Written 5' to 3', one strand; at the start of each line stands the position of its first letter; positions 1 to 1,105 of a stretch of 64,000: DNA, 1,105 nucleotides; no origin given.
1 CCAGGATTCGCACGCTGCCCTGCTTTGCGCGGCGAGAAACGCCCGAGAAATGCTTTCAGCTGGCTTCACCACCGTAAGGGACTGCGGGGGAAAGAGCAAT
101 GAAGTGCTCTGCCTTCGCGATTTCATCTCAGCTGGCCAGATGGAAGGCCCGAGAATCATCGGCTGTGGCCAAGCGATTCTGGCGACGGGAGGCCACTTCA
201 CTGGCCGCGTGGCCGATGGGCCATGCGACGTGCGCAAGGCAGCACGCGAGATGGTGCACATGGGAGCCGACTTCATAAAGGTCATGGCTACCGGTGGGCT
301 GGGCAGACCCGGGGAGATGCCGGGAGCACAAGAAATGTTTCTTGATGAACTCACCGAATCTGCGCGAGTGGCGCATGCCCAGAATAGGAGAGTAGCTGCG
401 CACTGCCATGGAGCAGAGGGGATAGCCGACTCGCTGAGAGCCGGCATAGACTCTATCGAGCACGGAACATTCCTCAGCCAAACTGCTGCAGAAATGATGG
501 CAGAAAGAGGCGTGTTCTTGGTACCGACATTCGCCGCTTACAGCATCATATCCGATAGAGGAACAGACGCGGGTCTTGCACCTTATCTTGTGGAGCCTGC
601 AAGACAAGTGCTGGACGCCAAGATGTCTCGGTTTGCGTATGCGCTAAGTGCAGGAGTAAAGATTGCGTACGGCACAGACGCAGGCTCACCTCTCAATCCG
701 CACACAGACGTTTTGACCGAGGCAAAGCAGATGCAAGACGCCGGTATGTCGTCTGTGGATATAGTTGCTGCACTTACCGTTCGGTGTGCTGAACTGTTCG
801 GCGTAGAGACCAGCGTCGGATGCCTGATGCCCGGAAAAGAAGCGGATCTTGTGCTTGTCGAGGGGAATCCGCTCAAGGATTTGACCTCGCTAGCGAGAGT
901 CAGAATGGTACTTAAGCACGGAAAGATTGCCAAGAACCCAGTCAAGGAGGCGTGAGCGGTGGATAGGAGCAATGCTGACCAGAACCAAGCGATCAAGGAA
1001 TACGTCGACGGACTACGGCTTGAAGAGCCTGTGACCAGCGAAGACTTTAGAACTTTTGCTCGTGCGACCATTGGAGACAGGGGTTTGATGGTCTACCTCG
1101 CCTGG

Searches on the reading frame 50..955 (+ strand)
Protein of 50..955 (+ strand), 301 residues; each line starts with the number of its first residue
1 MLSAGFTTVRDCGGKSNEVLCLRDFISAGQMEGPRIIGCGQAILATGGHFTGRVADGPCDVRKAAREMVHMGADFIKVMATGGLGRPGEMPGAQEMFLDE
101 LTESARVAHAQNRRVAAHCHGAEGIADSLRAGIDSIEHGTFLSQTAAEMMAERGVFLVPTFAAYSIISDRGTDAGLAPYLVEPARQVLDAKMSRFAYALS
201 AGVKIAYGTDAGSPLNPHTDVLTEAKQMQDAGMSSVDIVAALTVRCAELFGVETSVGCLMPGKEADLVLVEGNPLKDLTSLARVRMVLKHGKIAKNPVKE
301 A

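Call 51: find_encoding_contigs(protein=window:50-955:+, flank=10000, max_places=4)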
Protein window:50-955:+ (301 aa): no gene with exactly this product is on record in the collection.
